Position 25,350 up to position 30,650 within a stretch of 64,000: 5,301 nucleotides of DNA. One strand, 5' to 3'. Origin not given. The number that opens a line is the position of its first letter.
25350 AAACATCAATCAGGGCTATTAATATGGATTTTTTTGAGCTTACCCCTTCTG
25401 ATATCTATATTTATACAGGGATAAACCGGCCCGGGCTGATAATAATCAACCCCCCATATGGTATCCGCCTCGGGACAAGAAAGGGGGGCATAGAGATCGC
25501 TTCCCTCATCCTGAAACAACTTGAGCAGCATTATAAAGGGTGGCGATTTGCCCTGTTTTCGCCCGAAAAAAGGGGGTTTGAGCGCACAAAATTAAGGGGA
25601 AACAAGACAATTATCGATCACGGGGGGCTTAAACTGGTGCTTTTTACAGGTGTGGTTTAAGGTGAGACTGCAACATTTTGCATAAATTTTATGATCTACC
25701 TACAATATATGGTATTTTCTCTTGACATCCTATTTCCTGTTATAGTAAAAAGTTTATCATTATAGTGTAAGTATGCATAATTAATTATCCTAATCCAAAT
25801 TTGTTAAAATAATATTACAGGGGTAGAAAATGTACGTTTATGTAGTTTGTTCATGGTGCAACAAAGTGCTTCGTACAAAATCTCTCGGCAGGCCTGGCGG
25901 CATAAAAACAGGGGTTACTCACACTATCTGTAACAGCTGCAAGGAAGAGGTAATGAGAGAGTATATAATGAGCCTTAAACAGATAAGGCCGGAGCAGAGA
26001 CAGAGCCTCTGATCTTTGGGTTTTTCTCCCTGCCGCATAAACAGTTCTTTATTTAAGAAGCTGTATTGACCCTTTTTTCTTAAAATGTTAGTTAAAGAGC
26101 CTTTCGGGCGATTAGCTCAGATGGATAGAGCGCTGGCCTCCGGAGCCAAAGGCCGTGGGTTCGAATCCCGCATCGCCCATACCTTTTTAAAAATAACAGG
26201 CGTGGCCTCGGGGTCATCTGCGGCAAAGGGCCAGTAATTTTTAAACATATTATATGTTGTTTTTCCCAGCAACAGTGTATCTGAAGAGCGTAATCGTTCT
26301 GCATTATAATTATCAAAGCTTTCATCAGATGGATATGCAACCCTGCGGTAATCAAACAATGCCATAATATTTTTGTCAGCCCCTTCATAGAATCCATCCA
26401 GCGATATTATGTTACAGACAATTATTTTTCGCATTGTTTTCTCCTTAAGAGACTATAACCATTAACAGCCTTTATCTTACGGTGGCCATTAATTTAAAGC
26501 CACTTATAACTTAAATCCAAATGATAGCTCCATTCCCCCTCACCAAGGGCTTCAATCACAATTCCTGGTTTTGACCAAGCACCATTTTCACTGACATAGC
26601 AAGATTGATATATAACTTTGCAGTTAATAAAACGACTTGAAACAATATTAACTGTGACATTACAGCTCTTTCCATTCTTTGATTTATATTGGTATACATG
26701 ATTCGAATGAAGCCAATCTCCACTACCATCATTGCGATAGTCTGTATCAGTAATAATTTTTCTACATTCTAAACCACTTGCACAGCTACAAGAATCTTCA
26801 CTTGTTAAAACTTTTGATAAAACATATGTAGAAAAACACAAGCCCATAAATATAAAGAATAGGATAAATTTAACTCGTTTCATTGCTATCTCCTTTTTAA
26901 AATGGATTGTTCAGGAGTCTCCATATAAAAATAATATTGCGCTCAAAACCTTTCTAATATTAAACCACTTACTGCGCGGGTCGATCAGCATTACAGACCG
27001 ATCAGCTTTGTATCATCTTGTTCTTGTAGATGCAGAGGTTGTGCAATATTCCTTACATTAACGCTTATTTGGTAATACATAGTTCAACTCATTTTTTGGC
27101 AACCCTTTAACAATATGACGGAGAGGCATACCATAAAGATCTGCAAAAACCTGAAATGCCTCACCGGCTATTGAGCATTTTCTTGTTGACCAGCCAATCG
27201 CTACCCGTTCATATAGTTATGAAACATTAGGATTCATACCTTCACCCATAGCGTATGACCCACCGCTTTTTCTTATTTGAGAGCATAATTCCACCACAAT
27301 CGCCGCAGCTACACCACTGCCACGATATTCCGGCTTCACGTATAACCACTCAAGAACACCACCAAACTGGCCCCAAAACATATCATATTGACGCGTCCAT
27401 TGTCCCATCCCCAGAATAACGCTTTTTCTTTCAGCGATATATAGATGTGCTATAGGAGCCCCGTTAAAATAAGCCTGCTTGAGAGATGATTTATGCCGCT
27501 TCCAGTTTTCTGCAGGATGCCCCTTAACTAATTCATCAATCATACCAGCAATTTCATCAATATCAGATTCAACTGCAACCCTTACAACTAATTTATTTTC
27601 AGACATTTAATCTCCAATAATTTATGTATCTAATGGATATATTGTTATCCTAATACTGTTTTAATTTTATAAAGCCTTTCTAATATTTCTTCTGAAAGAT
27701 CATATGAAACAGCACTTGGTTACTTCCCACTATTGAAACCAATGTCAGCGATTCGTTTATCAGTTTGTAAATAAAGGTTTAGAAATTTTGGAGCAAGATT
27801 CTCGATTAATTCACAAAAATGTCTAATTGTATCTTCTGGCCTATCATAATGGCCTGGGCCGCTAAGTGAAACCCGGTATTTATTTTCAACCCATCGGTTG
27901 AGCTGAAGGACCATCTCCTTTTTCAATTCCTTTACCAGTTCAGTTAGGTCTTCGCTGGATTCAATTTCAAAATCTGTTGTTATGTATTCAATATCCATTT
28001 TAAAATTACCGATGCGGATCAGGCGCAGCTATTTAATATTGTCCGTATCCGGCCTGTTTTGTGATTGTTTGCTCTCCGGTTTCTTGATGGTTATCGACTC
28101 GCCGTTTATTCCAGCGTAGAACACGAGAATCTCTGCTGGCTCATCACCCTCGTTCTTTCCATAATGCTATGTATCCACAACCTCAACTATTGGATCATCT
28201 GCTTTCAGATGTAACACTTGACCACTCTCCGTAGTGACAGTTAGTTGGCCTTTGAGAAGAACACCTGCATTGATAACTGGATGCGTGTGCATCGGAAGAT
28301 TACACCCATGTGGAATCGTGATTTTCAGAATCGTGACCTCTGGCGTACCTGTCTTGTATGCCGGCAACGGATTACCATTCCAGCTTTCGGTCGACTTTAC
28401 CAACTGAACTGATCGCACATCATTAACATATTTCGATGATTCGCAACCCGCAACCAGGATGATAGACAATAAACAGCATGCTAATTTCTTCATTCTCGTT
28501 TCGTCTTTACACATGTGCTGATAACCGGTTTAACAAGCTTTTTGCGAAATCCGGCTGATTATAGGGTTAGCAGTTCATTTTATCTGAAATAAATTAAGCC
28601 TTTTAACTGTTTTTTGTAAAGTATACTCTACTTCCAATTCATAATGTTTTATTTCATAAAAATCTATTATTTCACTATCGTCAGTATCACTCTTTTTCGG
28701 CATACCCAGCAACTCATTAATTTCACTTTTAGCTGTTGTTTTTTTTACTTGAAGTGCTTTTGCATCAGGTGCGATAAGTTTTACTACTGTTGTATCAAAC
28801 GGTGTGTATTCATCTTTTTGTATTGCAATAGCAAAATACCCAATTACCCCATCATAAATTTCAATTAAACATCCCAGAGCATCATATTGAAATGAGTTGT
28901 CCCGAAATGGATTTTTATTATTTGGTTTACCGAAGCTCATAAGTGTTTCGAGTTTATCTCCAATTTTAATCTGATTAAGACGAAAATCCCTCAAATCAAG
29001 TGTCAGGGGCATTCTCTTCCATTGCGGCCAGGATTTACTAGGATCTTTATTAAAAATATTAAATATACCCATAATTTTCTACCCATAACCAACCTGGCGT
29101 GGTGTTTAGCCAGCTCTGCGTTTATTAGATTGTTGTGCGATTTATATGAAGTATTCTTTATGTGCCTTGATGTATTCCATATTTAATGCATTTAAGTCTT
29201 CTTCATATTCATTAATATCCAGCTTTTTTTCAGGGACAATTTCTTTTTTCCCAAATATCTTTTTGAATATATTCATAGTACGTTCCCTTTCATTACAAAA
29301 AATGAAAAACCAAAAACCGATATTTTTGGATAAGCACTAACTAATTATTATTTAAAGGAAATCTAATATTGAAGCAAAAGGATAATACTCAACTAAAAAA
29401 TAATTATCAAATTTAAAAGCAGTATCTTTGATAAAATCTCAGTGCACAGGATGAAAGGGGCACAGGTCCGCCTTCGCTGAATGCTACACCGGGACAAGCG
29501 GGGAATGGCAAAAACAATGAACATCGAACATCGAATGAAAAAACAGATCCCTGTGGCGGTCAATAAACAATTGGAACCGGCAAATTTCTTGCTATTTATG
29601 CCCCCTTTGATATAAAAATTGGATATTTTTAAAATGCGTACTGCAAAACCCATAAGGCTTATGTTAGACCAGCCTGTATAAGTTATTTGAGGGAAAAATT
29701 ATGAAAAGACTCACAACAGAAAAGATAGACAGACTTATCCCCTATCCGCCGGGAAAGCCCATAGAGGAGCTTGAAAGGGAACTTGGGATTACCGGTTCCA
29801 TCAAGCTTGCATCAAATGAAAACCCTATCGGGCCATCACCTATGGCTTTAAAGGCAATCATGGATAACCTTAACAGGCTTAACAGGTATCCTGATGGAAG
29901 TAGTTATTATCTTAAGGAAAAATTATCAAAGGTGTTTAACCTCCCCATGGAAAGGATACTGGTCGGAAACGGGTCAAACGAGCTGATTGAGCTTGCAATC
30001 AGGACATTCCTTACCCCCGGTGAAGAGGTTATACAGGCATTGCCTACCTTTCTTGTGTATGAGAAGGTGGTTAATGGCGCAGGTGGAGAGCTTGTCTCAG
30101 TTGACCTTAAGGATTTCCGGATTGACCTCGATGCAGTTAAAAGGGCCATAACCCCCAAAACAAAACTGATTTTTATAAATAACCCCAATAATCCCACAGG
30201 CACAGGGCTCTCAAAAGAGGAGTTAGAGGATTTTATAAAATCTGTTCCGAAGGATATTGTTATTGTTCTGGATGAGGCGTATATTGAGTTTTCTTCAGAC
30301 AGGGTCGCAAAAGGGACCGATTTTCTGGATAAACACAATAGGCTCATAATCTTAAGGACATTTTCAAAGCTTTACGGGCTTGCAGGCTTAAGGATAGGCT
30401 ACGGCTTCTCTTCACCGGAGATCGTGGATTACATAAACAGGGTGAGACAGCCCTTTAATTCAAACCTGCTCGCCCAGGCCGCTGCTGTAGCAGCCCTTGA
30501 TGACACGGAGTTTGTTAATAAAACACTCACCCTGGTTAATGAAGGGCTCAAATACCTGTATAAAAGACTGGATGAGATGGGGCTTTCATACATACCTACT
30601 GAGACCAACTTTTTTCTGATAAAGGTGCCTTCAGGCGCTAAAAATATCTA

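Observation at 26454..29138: Cassette-like junction elements in islet 1: a possible integrase-less integron array (CALIN)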

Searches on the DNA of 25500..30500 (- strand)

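Call 34: search_with_rna_model(model_id=R1, source=window, start=25500, end=30500, max_evalue=10, filters=off, show_alignments=4)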
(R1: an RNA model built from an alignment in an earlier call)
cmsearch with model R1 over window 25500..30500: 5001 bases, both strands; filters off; matches with E-value up to 10: 4.
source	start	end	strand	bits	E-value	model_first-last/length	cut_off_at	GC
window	29083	29138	-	7.3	1.9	1-60/60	no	0.48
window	25856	25920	+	6.6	2.8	1-60/60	no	0.51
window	29643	29669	-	5.5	5.2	1-60/60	no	0.41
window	28519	28572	+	4.7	8.3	1-60/60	no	0.41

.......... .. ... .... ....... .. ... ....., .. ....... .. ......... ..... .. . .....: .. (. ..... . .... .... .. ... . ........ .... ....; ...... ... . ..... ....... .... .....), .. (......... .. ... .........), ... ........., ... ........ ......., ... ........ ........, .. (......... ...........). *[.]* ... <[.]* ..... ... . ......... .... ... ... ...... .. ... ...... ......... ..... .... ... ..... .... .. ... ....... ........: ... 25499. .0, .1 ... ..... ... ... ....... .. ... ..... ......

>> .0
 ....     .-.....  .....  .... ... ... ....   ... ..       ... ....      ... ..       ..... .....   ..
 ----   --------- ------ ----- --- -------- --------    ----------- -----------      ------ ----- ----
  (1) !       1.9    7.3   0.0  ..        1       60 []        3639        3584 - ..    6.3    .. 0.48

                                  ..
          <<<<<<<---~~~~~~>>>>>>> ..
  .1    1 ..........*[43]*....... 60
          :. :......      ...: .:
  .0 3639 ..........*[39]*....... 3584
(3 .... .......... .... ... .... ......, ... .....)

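Call 58: search_with_rna_model(model_id=R2, sources=[L087, L088, L089, L090, L091, L092, L093], max_evalue=10, filters=off, show_alignments=5)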
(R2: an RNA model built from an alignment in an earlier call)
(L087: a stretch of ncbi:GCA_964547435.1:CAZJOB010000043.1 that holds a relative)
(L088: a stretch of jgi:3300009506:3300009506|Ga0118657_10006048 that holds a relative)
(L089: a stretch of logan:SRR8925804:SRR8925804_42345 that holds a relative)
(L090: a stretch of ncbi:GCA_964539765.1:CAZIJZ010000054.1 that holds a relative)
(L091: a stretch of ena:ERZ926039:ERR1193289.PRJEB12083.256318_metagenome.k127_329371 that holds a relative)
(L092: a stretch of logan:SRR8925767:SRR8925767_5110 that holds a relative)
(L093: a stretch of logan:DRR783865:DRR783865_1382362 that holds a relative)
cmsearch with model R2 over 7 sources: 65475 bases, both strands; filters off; matches with E-value up to 10: 10.
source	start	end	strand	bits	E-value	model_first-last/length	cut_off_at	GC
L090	1544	1621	+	37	1.4e-06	1-57/57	no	0.58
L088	3361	3420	+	20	0.021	1-57/57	no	0.57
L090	629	674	+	13.1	1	6-52/57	no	0.57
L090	3901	3962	+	11.1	3.1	1-57/57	no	0.71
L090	6833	6850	-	10.9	3.5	1-57/57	no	0.28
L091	727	744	-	10.9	3.5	1-57/57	no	0.28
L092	471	488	-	10.9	3.5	1-57/57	no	0.28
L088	2188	2236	+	10.3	5.1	1-57/57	no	0.47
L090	13690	13724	+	9.2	9.3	1-57/57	no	0.4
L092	7328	7362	+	9.2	9.3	1-57/57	no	0.4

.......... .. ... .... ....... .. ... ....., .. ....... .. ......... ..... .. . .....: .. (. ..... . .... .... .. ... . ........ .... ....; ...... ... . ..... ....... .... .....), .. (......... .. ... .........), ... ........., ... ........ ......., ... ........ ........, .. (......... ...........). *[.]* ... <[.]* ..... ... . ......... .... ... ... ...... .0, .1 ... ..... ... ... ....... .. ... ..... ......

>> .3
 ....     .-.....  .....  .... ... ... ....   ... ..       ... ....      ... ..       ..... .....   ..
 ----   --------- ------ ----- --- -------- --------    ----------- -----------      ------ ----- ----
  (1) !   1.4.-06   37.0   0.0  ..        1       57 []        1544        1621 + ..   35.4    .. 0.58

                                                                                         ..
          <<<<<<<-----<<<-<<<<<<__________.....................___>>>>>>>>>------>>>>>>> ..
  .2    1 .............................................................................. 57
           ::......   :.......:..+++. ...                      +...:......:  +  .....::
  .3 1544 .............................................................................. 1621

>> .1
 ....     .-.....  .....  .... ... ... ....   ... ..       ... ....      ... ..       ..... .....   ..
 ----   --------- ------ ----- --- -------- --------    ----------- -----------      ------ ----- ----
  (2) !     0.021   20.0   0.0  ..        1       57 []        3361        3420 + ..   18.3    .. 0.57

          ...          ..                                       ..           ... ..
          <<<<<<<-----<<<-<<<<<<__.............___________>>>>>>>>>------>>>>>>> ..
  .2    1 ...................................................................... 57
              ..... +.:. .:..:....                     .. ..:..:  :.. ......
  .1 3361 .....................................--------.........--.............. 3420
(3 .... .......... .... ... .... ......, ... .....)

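Call 76: search_with_rna_model(model_id=R3, sources=[L087, L088, L089, L090, L091, L094, L097], max_evalue=10, filters=off)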
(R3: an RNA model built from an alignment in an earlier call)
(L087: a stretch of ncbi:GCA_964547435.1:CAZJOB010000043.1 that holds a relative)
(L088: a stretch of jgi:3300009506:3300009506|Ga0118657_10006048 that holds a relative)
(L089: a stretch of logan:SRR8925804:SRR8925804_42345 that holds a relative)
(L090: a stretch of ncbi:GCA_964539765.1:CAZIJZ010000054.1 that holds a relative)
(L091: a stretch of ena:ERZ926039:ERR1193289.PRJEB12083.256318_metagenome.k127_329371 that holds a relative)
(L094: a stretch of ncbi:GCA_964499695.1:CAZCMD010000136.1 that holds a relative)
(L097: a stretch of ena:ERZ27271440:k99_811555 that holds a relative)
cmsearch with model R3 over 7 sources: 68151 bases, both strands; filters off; matches with E-value up to 10: 18.
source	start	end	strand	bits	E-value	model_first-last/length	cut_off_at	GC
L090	1544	1621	+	37.9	3.6e-07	1-56/56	no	0.58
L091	2394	2466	+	31.8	1.4e-05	1-56/56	no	0.47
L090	624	679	+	31.3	1.9e-05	1-56/56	no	0.54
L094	591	659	+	31.1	2.1e-05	1-56/56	no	0.52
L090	3901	3965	+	29.5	5.6e-05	1-56/56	no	0.72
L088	2188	2236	+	26.2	0.00039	1-56/56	no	0.47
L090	2973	3037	+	25.6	0.00054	1-56/56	no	0.63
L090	4619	4684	+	20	0.015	1-56/56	no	0.64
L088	2744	2814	+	19.9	0.016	1-56/56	no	0.58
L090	2514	2569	+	18.9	0.028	1-56/56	no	0.46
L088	3361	3420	+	17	0.091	1-56/56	no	0.57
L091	3719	3773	+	15.5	0.22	1-56/56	no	0.49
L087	1480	1535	-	11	3.2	1-56/56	no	0.59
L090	6833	6850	-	10.3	4.8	1-56/56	no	0.28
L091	727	744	-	10.3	4.8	1-56/56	no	0.28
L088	1669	1716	+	9.9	5.9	1-56/56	no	0.42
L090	756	774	+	9.6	7.3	1-56/56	no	0.47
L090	10641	10679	+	9.2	8.8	1-56/56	no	0.49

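Call 77: search_with_rna_model(model_id=R3, source=window, start=26180, end=29600, max_evalue=10, filters=off, show_alignments=8)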
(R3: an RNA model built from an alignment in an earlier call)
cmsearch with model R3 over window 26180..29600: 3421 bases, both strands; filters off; matches with E-value up to 10: 8.
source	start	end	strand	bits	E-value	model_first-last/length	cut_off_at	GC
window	28519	28572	-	8.3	0.79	1-56/56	no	0.41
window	29083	29138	-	7.7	1.1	1-56/56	no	0.48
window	26474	26529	-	7.3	1.4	1-56/56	no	0.32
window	28519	28572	+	7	1.7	1-56/56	no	0.41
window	29083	29138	+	6.5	2.3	1-56/56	no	0.48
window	26197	26220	-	5.2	4.9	17-40/56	no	0.71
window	27884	27903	+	4.5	7.4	1-56/56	no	0.5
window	28116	28158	+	4.3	8.4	1-56/56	no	0.49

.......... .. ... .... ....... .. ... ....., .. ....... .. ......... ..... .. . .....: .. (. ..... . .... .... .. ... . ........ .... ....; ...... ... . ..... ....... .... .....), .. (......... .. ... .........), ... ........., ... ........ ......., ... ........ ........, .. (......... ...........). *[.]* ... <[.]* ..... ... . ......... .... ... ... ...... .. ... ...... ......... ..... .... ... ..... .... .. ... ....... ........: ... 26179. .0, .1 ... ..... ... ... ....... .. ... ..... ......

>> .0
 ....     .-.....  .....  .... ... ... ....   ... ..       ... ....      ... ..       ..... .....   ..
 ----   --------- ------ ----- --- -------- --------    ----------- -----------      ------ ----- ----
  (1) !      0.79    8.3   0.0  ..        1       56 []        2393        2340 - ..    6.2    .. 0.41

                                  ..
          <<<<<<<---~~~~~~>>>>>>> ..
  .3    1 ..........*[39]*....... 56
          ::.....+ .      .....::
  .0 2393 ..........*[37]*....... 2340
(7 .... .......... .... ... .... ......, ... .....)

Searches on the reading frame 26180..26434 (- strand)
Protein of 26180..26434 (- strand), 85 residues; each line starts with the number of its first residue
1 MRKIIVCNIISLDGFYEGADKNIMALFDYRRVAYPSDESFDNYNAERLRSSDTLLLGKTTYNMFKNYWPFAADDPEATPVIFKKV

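Call 10: search_protein_families(library=pfam, max_evalue=0.01, proteins=[window:26180-26434:-])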
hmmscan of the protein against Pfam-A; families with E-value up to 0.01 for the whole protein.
seq(85 aa): 0 families

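Call 92: find_related_loci(query=window:26195-26434:-, collection=metagenome_contigs, flank=3000)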
Query seq(80 aa) (80 aa) in metagenome_contigs; peptide patterns used: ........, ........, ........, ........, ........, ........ (x = any residue, [..] = any of these).
64 stretches matched a pattern; 4 encode a relative of the query (tblastn E <= 1e-3); 4 distinct loci.
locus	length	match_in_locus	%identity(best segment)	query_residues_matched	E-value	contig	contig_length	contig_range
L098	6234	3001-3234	73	3-80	7e-39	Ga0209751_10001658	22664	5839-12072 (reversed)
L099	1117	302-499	55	1-74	8e-27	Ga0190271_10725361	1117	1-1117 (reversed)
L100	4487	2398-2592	56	3-75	2e-26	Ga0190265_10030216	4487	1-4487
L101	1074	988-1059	75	3-26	4e-11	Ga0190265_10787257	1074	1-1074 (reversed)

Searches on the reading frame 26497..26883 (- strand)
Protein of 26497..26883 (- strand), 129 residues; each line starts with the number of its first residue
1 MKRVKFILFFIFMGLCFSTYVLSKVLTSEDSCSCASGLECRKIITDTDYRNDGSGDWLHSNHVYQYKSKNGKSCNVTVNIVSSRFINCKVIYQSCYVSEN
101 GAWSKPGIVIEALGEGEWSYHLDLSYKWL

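Call 10: search_protein_families(library=pfam, max_evalue=0.01, proteins=[window:26497-26883:-])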
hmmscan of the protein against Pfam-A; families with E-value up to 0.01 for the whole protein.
seq(129 aa): 0 families

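Call 65: find_homologous_proteins(query=window:26497-26883:-)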
Query seq(129 aa) (129 aa): 1 proteins with E <= 0.001 among 4 candidates.
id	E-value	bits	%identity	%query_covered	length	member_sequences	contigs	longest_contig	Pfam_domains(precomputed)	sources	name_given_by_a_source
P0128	1.3e-83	295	100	100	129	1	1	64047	-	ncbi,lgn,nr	ncbi:MAG: hypothetical protein JW927_04370 [Deltaproteobacteria bacterium]|nr:hypothetical protein [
